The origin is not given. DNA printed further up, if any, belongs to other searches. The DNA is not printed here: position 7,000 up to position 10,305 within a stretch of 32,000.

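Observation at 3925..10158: Two full-length, diverged tail-sheath paralogues in tandem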

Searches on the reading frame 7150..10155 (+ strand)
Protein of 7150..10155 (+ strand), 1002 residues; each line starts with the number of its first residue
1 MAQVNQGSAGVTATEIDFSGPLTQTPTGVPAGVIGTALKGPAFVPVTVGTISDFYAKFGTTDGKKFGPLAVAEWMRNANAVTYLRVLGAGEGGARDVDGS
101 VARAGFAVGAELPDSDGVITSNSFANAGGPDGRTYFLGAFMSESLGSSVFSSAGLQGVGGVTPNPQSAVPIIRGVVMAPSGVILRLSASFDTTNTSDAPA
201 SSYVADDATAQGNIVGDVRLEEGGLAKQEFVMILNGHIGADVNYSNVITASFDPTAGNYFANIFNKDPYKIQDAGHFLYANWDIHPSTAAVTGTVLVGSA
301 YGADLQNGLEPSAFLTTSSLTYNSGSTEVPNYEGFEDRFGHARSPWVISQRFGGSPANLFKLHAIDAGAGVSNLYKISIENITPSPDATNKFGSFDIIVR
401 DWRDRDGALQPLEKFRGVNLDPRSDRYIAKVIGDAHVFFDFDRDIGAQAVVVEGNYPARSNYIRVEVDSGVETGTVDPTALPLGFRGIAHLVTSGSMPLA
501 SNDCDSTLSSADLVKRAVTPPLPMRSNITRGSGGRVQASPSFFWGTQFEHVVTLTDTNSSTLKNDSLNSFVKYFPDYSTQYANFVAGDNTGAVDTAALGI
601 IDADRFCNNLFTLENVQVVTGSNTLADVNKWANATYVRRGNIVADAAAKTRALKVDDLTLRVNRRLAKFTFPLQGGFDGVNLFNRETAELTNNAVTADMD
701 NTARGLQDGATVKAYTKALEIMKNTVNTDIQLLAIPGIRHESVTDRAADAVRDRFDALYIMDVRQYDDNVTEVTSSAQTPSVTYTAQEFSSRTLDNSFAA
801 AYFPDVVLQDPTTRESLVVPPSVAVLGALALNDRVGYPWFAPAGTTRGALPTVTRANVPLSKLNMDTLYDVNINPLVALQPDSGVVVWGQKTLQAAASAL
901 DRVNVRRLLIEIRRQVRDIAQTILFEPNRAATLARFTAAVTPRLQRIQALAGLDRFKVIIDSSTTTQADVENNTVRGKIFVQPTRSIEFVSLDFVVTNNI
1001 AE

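Call 6: search_protein_families(library=pfam, proteins=[window:7150-10155:+], max_evalue=0.01)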
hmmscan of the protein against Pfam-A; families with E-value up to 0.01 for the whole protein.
window:7150-10155:+ (1002 aa): 1 family
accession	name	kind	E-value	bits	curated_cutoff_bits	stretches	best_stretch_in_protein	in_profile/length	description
PF17482.7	Phage_sheath_1C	-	1.2e-06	29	26.9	1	898-997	4-104/104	Phage tail sheath C-terminal domain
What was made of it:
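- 7150..10158 (+): Sheath paralogue B, 1002 aa, T4 gp18-type. Pfam Phage_sheath_1C scores 29.0 bits, above the cut-off (call 6).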

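Call 9: search_dna_similar(query=window:7150-10155:+, collection=phages, mode=protein, max_rows=40)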
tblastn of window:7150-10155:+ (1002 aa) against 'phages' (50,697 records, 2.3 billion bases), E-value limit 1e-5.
Records with a match: 2635; places in all: 2667; records where one place covers at least 80% of the query: 0.
Best place of each record, by identity: <60% 2635.
By first word of the organism name: Escherichia 668; Synechococcus 379; Klebsiella 331; Salmonella 203; Vibrio 139; Shigella 89; Aeromonas 77; Acinetobacter 71; Erwinia 68; Cyanophage 61; and 64 more.
By host as written in the record: - 462; Escherichia coli 278; Klebsiella pneumoniae 115; Synechococcus 107; Erwinia amylovora 46; Synechococcus sp. 38; Escherichia coli O157:H7 38; Salmonella enterica 29; and 586 more.
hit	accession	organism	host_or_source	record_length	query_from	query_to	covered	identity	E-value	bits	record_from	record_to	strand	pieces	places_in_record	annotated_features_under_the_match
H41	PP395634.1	Microcystis phage Mel-JY01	Microcystis elabens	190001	8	998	72%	33.2%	4e-50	369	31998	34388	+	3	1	tail sheath C-terminal domain containing protein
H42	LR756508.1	uncultured phage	metagenomic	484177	229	999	77%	26.5%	4e-48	194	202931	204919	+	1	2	record has no annotation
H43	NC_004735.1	Rhodothermus phage RM378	Rhodothermus marinus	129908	331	997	40%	32.6%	8e-23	180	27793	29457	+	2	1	similar to tail sheath protein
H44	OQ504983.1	Synechococcus phage S-8S55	Parasynechococcus marenigrum WH 8102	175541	623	997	37%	29.0%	6e-30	135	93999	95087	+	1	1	tail sheath protein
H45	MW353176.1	Flavobacterium phage vB_FspM_immuto_3-5A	Flavobacterium sp. LMO8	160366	715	996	28%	36.1%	5e-44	181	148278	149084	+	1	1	tail sheath protein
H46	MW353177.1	Flavobacterium phage vB_FspM_immuto_13-6C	Flavobacterium sp. LMO8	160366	715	996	28%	36.1%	5e-44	181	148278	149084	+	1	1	tail sheath protein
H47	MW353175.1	Flavobacterium phage vB_FspM_immuto_2-6A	Flavobacterium sp. LMO8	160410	715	996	28%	36.1%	5e-44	181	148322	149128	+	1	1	tail sheath protein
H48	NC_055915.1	Flavobacterium phage vB_FspM_immuto_2-6A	Flavobacterium sp. LMO8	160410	715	996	28%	36.1%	5e-44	181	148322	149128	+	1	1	tail sheath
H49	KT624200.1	Bacillus phage SP-15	Bacillus subtilis W-23-S(r); Bacillus ...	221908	717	996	28%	35.8%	6e-39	164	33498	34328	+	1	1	tail sheath protein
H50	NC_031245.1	Bacillus phage SP-15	Bacillus subtilis W-23-S(r); Bacillus ...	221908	717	996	28%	35.8%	6e-39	164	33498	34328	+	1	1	tail sheath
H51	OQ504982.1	Synechococcus phage S-8S53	Parasynechococcus marenigrum WH 8102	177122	666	997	33%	29.6%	1e-29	134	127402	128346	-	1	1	tail sheath protein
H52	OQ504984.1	Synechococcus phage S-8S56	Parasynechococcus marenigrum WH 8102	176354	666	997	33%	29.6%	2e-29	134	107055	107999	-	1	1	tail sheath protein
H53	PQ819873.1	Streptococcus phage vB_SagM-GXN1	Streptococcus agalactiae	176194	730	998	27%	36.0%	9e-31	137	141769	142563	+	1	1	tail sheath protein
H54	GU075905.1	Prochlorococcus phage P-HM2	Prochlorococcus sp. MED4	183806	766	997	23%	37.3%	1e-27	127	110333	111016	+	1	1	gp18: tail sheath monomer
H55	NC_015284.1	Prochlorococcus phage P-HM2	Prochlorococcus sp. MED4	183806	766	997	23%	37.3%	1e-27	127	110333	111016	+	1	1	gp18: tail sheath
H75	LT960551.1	Yersinia phage fHe-Yen9-04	-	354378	792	1002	21%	34.7%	3e-22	110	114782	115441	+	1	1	g195: Phage tail sheath monomer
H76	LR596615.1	Yersinia phage fHe-Yen9-04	-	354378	792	1002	21%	34.7%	3e-22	110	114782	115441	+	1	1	g195: Phage tail sheath monomer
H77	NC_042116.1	Yersinia phage fHe-Yen9-04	-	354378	792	1002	21%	34.7%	3e-22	110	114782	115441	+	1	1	g195: tail sheath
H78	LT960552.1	Yersinia phage fHe-Yen9-03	-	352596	792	1002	21%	34.7%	3e-22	110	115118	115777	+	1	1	g199: Phage tail sheath monomer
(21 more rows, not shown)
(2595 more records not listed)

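Call 30: search_protein_families(library=phrogs, proteins=[window:7150-10155:+], max_evalue=0.001)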
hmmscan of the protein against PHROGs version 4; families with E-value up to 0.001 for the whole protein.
window:7150-10155:+ (1002 aa): 3 families
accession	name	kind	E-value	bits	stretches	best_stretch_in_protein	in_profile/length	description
phrog_23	-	tail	1.5e-52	180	2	676-1001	183-467/496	tail sheath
phrog_10581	-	tail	1e-43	150.8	1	767-992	673-905/915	tail sheath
phrog_34521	-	tail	3e-12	46.3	1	802-1001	754-955/962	tail sheath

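Call 32: find_homologous_proteins(query=window:7150-10155:+)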
Query window:7150-10155:+ (1002 aa): 1983 proteins with E <= 0.001 among 8000 candidates; the best 120 are listed.
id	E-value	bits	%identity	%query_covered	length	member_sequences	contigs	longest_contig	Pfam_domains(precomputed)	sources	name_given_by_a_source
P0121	0.0e+0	2059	100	93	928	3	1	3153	PF17482.8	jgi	jgi:phage tail sheath protein FI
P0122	0.0e+0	1635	74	100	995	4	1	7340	PF04984.20,PF17482.8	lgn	-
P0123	0.0e+0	1615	73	99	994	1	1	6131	PF17482.8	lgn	-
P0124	0.0e+0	1611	73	100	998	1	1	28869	PF17482.8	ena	-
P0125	0.0e+0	1555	70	100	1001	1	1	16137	PF17482.8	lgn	-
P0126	0.0e+0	1551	70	100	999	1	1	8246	PF17482.8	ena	-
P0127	0.0e+0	1550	70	100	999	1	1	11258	PF17482.8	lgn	-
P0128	0.0e+0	1539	70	100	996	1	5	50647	PF17482.8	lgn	-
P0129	0.0e+0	1524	69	100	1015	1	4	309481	PF17482.8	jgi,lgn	jgi:phage tail sheath protein FI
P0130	0.0e+0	1513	69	100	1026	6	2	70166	PF17482.8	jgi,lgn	-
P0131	0.0e+0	1506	68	100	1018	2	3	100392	PF17482.8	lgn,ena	-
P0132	0.0e+0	1489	67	100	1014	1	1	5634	PF17482.8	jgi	jgi:phage tail sheath protein FI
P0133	0.0e+0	1489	68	100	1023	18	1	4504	PF17482.8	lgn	-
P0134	0.0e+0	1487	68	100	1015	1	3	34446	PF17482.8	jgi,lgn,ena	-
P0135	0.0e+0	1458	66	100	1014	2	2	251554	-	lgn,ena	-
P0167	0.0e+0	1381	63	100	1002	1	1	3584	PF17482.8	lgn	-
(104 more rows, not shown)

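Call 34: search_solved_structures(query=window:7150-10155:+, max_evalue=0.01)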
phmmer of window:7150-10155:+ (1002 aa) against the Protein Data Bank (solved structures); distinct sequences matched with E-value up to 0.01: 19.
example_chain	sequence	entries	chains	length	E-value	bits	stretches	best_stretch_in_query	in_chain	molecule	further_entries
9mkb_1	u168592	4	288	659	1.3e-25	92.8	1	818-998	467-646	gp18, tail sheath protein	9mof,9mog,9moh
9ev2_S1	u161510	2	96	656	4.9e-25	90.9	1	819-998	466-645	Tail sheath protein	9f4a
9x3p_A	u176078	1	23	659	1.2e-24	89.6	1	817-998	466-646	Tail sheath protein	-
3j2m_U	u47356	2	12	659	1.2e-24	89.6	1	818-998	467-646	Tail sheath protein Gp18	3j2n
9ezm_A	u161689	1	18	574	1.5e-15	59.5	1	777-991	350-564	Phage tail sheath protein FI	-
8bky_A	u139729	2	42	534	9.5e-13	50.2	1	793-991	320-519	Phage tail sheath protein | Phage tail sheath family protein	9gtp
8bl4_V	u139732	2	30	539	3e-12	48.6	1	793-991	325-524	Phage tail sheath family protein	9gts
9qgl_2A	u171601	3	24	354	1.7e-10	42.8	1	795-995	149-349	Phage tail sheath family protein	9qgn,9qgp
9qgl_4A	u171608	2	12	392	4.1e-10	41.5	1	727-953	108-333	Phage tail sheath family protein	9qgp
6j0n_t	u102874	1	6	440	5.2e-10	41.2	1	808-995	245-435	Pvc3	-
9r9h_T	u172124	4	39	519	7.7e-09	37.3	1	816-994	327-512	Phage tail sheath family protein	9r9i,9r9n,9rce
6rao_C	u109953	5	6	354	9.2e-09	37.1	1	812-994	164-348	Afp2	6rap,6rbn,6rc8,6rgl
6j0b_A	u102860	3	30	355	9.2e-08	33.7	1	785-995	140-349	Pvc2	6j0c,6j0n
7b5h_AO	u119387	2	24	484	1.4e-07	33.1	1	813-994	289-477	All3325 protein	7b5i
9qgl_3A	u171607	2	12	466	3.2e-07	31.9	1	806-994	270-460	Phage tail sheath family protein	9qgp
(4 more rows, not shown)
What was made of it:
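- A and B are the same size and collinear end to end, whereas Afp3/4 and Pvc3/4 differ from the main sheath protein in length (354 versus 451 and 417 aa; call 34).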

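Call 52: predict_structure(alignment_id=A2)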
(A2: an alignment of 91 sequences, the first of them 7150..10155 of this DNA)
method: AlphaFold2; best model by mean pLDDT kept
length: 1002 residues; sequences in the alignment: 91
mean_pLDDT: 82.2   pTM: 0.82
mean pLDDT of the five models: 82.2, 81.9, 80.4, 79.5, 78.3
residues with pLDDT >= 90: 324; 70-90: 519; 50-70: 131; < 50: 28
segments of 3 or more residues with pLDDT < 50: 1-22, 502-504, 1000-1002
pLDDT, mean of each block of 10 residues (from residue 1): 35 35 67 92 90 89 89 89 87 67 80 63 80 91 88 85 86 93 87 71 81 89 79 87 85 92 92 92 92 84 78 83 84 85 94 89 91 93 90 95 88 94 93 90 79 87 92 89 93 78 64 84 92 85 94 88 91 83 74 81 89 96 91 93 90 93 94 90 84 78 60 87 80 92 89 83 90 81 90 81 89 87 88 77 62 79 86 81 68 71 73 76 63 72 72 63 61 68 62 64 35
secondary structure, 60 per line:
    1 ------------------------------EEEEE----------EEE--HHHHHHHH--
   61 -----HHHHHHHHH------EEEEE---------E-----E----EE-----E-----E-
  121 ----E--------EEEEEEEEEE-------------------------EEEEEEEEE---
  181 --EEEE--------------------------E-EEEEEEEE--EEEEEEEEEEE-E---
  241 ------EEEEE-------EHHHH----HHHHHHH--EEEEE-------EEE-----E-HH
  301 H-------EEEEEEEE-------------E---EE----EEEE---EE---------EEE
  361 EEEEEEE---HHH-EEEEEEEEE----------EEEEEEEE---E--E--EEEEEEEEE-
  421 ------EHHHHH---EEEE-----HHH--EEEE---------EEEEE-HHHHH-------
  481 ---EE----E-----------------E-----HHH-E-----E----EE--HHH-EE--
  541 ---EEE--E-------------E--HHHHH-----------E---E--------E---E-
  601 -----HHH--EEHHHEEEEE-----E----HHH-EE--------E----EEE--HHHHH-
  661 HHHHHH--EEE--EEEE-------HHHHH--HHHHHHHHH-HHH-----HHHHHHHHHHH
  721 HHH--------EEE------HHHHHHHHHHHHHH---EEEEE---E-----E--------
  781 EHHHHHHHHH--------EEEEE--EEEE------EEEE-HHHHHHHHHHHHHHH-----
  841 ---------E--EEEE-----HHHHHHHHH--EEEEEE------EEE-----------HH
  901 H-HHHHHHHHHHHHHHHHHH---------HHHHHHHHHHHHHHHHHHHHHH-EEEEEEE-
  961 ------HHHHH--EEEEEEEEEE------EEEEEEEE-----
elements in order (helices of 4 or more, strands of 3 or more residues): E31-35 E46-48 H51-58 H66-74 E81-85 E134-143 E169-177 E183-186 E215-222 E225-235 E247-251 H260-263 H268-274 E277-281 E289-291 E309-316 E340-343 E358-367 E375-383 E394-401 E411-419 H428-432 E436-439 E450-453 E463-467 H469-473 E544-546 H566-570 E616-620 E650-652 H655-659 H661-666 E669-671 E674-677 H685-689 H692-700 H710-723 E732-734 H741-754 E758-762 H782-790 E799-803 E806-809 E816-819 H821-835 E853-856 H862-870 E873-878 E885-887 H903-920 H930-951 E953-959 H967-971 E974-983 E990-997
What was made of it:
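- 7150..10158 (+): AlphaFold2 pLDDT 82.2, pTM 0.82 (call 52).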

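Call 56: fold_search(model_id=the predicted structure, library=pdb)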
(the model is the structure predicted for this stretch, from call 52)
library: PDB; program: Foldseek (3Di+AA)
matches with E <= 10: 410; with E <= 0.001: 85
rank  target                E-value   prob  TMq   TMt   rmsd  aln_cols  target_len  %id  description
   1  9mkb_dS               7.9e-19  1.00  0.35  0.52  18.2      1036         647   14  Structure of the bacteriophage T4 portal-neck-tail complex (released 2025-12-24)
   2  9mkb_AK               4.7e-17  1.00  0.36  0.52  15.9      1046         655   14  Structure of the bacteriophage T4 portal-neck-tail complex (released 2025-12-24)
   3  9ev2_S1               1.2e-16  1.00  0.36  0.53  16.4      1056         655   12  Tail tube and extended tail sheath tube of Klebsiella phage KP1 variant vB_Kpn_Lilla1 (released 2025-04-09)
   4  9f4a_SA               5.9e-16  1.00  0.36  0.53  15.4      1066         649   11  Interface between baseplate cup and extended tail tube/sheath of Klebsiella phage KP1 variant vB_Kpn_Lilla1 (released 2025-05-14)
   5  9mkb_1                2.7e-15  1.00  0.34  0.49  16.8      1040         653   13  Structure of the bacteriophage T4 portal-neck-tail complex (released 2025-12-24)
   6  9ezm_A                3.6e-14  1.00  0.29  0.56   9.5       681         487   14  CryoEM structure of the contracted sheath in H. borinquense (released 2024-11-27)
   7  9gts_2A               3.5e-12  1.00  0.22  0.59   4.3       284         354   22  Cryo-EM structure of a contractile injection system in Streptomyces coelicolor, the cap portion in extended state. (released 2025-06-18)
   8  8au1_A                8.2e-12  1.00  0.32  0.44  20.8      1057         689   10  Jumbo Phage phi-kp24 tail outer sheath (released 2022-12-14)
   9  7b5h_AO               2.3e-11  1.00  0.23  0.46   7.3       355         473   19  Cryo-EM structure of the contractile injection system base plate from Anabaena PCC7120 (released 2022-02-23)
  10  8bky_A                2.5e-11  1.00  0.20  0.49   6.6       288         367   23  Cryo-EM structure of a contractile injection system in Streptomyces coelicolor, the contracted sheath shell. (released 2023-03-15)
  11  9qgl_3A               2.7e-11  1.00  0.21  0.48   8.8       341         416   18  Cryo-EM structure of the PlPVC1 baseplate, 6-fold symmetrized (C6), in extended state (released 2025-10-29)
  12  7b5h_AP               3.0e-11  1.00  0.23  0.46   7.8       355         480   19  Cryo-EM structure of the contractile injection system base plate from Anabaena PCC7120 (released 2022-02-23)
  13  3j9q_A                3.5e-11  1.00  0.23  0.56   6.8       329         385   18  Atomic structures of a bactericidal contractile nanotube in its pre- and post-contraction states (released 2015-04-01)
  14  9gtp_2e               4.1e-11  1.00  0.21  0.55   6.4       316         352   19  Cryo-EM structure of a contractile injection system in Streptomyces coelicolor, the baseplate complex in extended sta (released 2025-06-18)
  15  9qgl_2A               7.1e-11  1.00  0.22  0.58   6.9       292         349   24  Cryo-EM structure of the PlPVC1 baseplate, 6-fold symmetrized (C6), in extended state (released 2025-10-29)
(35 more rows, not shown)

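Call 63: get_annotated_region(hit=H43, flank=2600)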
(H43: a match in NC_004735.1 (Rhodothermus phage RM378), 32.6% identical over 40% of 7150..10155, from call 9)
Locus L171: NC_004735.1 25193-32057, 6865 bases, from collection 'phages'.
description: Rhodothermus phage RM378, complete genome.
organism: Rhodothermus phage RM378 (NCBI taxid 148943)
taxonomy: Viruses; Duplodnaviria; Heunggongvirae; Uroviricota; Caudoviricetes
host: Rhodothermus marinus; source: -; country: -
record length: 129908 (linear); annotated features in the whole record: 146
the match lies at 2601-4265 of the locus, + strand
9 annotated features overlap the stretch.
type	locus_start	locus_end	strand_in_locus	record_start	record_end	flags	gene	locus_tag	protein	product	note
CDS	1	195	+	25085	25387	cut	-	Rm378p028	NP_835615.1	hypothetical protein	-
CDS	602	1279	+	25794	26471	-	-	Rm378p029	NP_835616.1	hypothetical protein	-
CDS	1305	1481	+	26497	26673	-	-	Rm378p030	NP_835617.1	hypothetical protein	-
CDS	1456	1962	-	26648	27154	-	-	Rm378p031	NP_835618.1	tail tube protein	-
CDS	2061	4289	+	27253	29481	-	-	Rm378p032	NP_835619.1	similar to tail sheath protein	-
CDS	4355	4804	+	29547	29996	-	-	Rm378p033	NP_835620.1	hypothetical protein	-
CDS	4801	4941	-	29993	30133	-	-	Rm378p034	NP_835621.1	hypothetical protein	-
CDS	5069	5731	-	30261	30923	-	-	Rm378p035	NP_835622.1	deoxyribonucleoside 5' monophosphate phosphatase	-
CDS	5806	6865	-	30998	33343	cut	-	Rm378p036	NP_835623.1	hypothetical protein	-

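Call 65: get_annotated_region(hit=H50, flank=2600)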
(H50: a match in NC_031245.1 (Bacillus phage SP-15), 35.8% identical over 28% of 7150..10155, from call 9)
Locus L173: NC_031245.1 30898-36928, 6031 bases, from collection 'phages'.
description: Bacillus phage SP-15, complete genome.
organism: Bacillus phage SP-15 (NCBI taxid 1792032)
taxonomy: Viruses; Duplodnaviria; Heunggongvirae; Uroviricota; Caudoviricetes; Thornevirus; Thornevirus SP15
host: Bacillus subtilis W-23-S(r); Bacillus licheniformis ATCC 9945a; source: soil sample; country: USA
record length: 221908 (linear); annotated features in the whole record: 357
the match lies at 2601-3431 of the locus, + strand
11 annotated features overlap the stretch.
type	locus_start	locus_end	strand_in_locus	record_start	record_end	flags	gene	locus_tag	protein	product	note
CDS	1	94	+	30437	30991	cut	-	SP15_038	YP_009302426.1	hypothetical protein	-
CDS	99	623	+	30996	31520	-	-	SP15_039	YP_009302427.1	hypothetical protein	-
CDS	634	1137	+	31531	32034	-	-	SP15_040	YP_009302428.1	hypothetical protein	-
CDS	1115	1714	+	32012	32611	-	-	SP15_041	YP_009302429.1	hypothetical protein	-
CDS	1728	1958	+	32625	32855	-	-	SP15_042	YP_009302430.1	hypothetical protein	-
CDS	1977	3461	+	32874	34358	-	-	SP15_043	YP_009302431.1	tail sheath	similar to YP_003807760.1 tail sheath protein [Desulfarculus baarsii DSM 2075] & NP_944106.1 gp18 tail sheath protein ...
CDS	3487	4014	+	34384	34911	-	-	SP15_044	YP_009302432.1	tail tube protein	similar to ADQ52933.1 gp19 tail tube protein [Aeromonas phage PX29]; Pfam PF06841.6 Phage_T4_gp19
regulatory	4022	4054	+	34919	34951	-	-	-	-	terminator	rho-independent terminator; discovered using ARNold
CDS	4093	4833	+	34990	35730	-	-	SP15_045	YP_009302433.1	baseplate hub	similar to YP_003952245.1 hypothetical protein STAUR_2614 [Stigmatella aurantiaca DW4/3-1]; PSI-BLAST: YP_195240.1 ...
CDS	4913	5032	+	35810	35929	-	-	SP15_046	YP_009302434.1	hypothetical protein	-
CDS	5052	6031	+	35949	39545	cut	-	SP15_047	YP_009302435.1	tail length tape measure protein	similar to YP_004546987.1 hypothetical protein Desru_3498 [Desulfotomaculum ruminis DSM 2154] & YP_002290892.1 putative ...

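Call 98: search_protein_families(library=ncbifam, proteins=[window:7150-10155:+], max_evalue=1)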
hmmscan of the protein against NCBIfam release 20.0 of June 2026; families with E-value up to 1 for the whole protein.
window:7150-10155:+ (1002 aa): 0 families
